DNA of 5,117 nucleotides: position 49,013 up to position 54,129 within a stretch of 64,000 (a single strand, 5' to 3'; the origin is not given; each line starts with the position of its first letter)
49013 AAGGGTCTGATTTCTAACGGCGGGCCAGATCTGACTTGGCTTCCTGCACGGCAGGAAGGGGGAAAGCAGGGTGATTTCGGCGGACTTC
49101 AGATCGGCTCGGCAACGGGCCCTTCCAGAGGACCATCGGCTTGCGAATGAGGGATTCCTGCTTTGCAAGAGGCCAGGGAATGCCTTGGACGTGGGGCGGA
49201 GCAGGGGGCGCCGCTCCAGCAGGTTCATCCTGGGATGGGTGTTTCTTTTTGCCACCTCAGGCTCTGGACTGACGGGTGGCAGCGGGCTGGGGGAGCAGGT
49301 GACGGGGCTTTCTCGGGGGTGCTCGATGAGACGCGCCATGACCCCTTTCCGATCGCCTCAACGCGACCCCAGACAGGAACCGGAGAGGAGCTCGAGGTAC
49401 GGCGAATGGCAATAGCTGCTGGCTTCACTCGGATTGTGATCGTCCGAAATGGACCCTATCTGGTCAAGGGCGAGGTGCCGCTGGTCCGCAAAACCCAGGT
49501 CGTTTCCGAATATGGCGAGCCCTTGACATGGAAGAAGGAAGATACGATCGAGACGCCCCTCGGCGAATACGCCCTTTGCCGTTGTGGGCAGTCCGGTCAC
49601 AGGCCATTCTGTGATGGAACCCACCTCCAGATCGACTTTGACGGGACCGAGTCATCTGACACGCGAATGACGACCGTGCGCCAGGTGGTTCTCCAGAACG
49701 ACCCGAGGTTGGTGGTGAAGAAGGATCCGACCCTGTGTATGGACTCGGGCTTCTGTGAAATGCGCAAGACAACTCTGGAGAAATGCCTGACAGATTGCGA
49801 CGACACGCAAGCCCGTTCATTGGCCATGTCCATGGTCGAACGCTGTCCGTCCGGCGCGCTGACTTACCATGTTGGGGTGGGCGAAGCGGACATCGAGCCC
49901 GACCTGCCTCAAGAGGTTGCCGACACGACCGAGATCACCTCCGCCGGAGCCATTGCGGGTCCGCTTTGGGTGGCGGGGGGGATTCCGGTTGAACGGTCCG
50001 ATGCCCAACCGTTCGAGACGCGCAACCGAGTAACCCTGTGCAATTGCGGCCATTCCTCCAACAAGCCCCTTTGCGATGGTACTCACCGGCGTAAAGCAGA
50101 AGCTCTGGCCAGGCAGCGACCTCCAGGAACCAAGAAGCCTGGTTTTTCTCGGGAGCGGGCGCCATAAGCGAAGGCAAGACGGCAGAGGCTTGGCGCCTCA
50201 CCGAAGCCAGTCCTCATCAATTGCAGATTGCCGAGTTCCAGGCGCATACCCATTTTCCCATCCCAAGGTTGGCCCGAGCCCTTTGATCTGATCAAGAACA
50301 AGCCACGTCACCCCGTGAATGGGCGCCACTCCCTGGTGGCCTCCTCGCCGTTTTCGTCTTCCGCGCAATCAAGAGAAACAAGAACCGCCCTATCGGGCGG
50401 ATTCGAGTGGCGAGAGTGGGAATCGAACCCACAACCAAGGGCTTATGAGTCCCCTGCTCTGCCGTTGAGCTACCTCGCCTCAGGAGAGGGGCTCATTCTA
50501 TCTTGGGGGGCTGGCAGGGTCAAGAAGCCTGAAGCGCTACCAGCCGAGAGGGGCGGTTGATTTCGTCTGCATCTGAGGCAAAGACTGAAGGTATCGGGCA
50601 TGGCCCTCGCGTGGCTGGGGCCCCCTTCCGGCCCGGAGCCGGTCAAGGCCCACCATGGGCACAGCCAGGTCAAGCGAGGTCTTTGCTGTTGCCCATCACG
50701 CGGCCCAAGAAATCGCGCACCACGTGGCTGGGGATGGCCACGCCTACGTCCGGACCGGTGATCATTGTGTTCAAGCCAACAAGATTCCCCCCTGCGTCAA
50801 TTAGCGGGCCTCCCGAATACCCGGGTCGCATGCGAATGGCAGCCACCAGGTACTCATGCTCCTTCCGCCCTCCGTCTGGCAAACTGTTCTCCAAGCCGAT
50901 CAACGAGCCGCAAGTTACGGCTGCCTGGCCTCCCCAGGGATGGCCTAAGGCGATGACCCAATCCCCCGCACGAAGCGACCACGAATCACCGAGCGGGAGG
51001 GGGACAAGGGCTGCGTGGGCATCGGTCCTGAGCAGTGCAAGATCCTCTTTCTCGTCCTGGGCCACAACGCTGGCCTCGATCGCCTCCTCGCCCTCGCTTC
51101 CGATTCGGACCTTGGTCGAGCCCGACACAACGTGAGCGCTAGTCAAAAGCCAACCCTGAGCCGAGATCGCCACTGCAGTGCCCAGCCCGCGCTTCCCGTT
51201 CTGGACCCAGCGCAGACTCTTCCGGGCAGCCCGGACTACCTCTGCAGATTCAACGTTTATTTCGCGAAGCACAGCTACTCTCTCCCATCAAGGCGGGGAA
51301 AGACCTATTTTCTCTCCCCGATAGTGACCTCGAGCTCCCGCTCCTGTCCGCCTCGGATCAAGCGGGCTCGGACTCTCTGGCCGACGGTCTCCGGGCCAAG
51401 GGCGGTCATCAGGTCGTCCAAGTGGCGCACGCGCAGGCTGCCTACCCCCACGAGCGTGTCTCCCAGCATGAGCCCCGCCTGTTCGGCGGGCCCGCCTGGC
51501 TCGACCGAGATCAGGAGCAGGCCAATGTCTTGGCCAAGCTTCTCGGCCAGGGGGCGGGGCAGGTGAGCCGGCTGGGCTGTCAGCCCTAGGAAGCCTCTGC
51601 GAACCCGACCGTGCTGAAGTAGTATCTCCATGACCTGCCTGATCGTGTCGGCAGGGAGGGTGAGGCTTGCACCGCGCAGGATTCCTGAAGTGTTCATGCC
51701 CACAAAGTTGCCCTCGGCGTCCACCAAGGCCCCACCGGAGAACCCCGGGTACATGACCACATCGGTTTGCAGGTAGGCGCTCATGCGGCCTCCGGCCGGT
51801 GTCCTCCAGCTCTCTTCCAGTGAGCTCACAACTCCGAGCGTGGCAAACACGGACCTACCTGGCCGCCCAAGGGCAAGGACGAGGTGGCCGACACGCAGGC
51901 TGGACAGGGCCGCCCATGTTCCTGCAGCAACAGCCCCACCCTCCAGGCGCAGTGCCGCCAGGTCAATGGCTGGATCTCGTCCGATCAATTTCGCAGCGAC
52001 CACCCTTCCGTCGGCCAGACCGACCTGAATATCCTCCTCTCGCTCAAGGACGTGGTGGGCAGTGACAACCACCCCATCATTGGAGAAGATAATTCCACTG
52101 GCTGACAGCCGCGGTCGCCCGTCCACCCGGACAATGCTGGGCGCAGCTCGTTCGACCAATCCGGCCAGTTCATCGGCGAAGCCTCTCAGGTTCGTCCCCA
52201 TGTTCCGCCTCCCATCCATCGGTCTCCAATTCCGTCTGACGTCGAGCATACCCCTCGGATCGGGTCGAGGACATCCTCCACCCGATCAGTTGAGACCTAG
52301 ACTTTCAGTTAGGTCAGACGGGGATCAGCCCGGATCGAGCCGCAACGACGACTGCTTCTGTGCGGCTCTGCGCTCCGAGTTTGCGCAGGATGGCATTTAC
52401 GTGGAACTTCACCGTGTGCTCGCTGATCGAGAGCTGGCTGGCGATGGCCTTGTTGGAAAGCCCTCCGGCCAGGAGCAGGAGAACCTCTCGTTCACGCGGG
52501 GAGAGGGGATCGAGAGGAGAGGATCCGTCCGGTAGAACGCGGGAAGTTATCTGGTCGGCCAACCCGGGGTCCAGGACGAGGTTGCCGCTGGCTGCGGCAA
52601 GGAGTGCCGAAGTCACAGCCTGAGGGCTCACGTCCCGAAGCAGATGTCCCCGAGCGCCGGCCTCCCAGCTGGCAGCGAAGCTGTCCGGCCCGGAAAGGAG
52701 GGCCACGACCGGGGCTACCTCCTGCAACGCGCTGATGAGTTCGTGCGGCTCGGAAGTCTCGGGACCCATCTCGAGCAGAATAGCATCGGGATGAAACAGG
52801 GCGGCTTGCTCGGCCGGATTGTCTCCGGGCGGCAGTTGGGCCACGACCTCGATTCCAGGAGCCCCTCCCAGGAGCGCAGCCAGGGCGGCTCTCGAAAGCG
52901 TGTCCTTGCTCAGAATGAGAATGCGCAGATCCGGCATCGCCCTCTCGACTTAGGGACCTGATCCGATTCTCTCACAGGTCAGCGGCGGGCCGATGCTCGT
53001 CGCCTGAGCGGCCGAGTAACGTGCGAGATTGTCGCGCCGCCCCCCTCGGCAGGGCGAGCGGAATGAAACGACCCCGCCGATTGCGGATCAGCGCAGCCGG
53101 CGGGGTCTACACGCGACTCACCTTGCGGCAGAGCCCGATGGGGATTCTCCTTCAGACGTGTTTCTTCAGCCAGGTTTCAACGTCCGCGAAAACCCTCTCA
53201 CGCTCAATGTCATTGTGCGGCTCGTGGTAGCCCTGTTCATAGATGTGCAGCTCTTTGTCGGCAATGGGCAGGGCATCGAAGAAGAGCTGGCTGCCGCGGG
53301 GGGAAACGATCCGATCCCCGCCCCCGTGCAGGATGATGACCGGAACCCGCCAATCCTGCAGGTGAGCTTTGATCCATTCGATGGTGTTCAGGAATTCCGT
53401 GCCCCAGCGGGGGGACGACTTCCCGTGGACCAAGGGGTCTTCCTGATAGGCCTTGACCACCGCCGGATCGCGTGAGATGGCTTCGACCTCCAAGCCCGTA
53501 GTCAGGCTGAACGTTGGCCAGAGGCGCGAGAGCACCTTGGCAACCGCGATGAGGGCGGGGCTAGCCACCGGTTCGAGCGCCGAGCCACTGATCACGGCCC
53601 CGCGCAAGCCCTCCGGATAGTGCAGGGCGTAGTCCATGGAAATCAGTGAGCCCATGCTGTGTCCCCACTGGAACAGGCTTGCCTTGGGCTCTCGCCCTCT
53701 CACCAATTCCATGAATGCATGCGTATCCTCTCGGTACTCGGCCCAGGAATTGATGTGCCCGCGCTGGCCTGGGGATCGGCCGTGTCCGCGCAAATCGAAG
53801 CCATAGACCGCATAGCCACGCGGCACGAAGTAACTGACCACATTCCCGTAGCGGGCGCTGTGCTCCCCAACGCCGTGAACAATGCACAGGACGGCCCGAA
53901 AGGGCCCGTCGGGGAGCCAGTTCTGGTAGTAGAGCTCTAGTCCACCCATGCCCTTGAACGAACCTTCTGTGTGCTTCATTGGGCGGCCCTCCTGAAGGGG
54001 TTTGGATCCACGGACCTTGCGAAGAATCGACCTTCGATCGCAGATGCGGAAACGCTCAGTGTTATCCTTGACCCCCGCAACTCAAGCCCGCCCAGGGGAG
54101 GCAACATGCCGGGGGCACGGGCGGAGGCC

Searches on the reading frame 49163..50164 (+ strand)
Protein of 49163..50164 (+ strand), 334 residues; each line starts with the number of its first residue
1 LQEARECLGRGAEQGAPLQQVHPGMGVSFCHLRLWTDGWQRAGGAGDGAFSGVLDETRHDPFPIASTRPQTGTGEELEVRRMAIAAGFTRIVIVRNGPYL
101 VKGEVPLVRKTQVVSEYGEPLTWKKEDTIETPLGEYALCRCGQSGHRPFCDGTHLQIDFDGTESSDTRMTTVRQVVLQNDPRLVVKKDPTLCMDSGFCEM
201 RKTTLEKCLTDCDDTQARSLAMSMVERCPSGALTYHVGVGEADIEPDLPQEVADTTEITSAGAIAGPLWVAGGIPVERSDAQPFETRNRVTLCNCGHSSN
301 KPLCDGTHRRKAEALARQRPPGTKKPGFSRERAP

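Call 33: search_protein_families(library=pfam, max_evalue=0.00001, proteins=[window:49163-50164:+])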
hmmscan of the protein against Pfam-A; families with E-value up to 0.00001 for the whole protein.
window:49163-50164:+ (334 aa): 2 families
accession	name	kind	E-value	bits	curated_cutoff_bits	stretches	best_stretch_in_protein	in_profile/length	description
PF09360.15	zf-CDGSH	-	5e-35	120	29.5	2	96-154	1-47/48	Iron-binding zinc finger CDGSH type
PF06902.16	Fer4_19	-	2.7e-06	27.7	24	1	180-236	3-62/64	Divergent 4Fe-4S mono-cluster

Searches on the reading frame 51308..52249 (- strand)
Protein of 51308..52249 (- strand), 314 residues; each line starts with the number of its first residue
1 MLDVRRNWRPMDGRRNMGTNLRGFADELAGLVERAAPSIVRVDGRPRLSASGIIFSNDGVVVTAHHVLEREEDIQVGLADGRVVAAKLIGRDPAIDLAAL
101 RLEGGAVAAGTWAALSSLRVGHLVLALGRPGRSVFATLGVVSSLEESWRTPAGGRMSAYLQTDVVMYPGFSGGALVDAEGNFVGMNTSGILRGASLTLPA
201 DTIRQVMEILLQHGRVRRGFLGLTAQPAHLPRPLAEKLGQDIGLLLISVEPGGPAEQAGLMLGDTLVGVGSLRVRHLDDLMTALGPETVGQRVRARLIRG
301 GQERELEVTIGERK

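Call 33: search_protein_families(library=pfam, max_evalue=0.00001, proteins=[window:51308-52249:-])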
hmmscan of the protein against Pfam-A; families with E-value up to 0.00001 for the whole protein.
window:51308-52249:- (314 aa): 3 families
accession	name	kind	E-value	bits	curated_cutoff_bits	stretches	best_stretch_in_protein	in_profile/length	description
PF13365.12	Trypsin_2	-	9.6e-28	98.2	27.6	1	50-185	1-144/144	Trypsin-like peptidase domain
PF13180.12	PDZ_2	-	5.1e-10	39.9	27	1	221-310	3-80/80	PDZ domain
PF17820.7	PDZ_6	-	1.3e-07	31.7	27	1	248-284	4-40/54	PDZ domain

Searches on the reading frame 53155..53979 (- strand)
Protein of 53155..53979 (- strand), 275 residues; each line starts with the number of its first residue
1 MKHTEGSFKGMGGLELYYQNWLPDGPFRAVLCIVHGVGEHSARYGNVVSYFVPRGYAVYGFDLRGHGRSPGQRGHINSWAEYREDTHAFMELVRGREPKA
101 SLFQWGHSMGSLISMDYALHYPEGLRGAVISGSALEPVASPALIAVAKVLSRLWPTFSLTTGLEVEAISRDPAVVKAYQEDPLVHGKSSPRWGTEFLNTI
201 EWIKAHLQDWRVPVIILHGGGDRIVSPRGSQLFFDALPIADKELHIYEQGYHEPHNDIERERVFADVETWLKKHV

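Call 33: search_protein_families(library=pfam, max_evalue=0.00001, proteins=[window:53155-53979:-])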
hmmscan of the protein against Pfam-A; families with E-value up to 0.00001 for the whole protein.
window:53155-53979:- (275 aa): 3 families
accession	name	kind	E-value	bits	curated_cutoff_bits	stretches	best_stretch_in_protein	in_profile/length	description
PF12146.15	Hydrolase_4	-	2e-78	263.5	27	1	27-258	3-238/239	Serine aminopeptidase, S33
PF00561.26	Abhydrolase_1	-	1.4e-22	81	25.8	1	30-255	2-241/245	alpha/beta hydrolase fold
PF12697.13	Abhydrolase_6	-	2.2e-12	48.5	26.3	1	34-265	4-215/217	Alpha/beta hydrolase family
